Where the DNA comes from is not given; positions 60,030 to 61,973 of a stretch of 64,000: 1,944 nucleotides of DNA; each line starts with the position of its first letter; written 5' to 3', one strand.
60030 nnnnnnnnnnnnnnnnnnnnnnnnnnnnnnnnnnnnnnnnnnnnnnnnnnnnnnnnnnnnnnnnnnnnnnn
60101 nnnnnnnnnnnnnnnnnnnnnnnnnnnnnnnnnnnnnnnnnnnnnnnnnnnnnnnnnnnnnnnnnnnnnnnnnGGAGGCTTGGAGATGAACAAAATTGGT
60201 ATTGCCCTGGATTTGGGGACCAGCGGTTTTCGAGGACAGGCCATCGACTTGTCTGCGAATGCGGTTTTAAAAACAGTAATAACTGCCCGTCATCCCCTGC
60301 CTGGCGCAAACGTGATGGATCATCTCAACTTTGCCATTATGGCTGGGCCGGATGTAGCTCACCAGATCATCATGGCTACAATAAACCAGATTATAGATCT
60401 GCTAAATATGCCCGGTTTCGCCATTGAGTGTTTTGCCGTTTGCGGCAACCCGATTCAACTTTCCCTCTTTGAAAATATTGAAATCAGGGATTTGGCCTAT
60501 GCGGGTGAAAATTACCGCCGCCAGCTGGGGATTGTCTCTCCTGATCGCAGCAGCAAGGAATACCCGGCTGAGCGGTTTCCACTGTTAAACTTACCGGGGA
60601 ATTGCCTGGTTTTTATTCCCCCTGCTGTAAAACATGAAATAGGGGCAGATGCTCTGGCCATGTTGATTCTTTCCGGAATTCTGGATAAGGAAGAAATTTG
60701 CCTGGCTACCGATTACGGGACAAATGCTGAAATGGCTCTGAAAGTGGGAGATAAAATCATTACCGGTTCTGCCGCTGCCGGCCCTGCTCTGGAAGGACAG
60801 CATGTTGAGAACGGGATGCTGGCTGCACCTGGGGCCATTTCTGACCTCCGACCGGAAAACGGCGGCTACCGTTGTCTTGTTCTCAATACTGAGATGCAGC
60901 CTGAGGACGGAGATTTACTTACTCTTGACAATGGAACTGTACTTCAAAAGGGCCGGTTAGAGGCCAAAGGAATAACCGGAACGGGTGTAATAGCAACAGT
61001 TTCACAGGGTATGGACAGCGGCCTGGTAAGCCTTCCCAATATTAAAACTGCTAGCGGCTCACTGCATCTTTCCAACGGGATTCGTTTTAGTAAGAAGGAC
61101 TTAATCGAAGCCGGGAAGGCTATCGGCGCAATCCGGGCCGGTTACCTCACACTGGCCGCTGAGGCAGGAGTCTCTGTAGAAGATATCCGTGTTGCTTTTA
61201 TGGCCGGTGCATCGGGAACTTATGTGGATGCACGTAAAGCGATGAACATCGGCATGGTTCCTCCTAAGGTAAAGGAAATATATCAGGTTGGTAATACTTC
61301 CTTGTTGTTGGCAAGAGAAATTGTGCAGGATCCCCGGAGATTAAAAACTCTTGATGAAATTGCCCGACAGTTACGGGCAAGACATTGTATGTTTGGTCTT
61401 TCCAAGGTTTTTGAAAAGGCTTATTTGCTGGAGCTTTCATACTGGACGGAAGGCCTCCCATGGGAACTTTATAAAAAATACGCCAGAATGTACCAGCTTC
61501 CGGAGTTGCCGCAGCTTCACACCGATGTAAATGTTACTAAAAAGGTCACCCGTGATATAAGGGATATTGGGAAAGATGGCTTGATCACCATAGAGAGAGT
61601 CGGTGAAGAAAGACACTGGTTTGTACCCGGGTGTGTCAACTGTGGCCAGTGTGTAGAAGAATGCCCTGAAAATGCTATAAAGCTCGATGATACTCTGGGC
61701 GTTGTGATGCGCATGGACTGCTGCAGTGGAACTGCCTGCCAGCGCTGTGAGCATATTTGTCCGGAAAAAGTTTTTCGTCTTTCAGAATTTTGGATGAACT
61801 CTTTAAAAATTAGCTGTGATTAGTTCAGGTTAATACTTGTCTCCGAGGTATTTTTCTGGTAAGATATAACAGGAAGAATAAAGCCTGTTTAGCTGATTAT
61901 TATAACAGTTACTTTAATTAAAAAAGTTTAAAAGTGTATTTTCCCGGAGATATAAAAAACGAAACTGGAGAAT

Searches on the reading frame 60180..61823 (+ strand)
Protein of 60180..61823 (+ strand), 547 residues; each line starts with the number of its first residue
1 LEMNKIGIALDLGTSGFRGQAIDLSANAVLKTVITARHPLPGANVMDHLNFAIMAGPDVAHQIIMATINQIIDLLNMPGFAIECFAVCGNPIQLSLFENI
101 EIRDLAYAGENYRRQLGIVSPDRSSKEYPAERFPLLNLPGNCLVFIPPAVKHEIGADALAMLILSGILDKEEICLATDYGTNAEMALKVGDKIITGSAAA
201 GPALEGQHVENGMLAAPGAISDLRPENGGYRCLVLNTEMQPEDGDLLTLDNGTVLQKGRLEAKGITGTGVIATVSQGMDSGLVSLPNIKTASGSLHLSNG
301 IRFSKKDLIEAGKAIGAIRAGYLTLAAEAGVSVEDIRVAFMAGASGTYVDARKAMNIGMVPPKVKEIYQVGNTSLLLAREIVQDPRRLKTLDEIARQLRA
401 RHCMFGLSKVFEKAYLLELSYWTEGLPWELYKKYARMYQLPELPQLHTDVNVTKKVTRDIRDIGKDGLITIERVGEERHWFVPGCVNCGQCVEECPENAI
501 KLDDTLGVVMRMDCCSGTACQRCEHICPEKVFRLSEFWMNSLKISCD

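Call 27: search_protein_families(library=pfam, proteins=[window:60180-61823:+], max_evalue=0.00001)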
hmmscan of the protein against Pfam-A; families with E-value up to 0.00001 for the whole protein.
window:60180-61823:+ (547 aa): 3 families
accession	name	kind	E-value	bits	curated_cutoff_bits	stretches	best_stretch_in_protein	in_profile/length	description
PF14574.11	RACo_C_ter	-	6e-62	209.5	27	1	172-426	1-254/261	C-terminal domain of RACo the ASKHA domain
PF17651.6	Raco_middle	-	1.9e-07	31.3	26.8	1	7-167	2-160/163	RACo middle region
PF00037.32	Fer4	-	6e-06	26.3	21.1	0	485-501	8-24/24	4Fe-4S binding domain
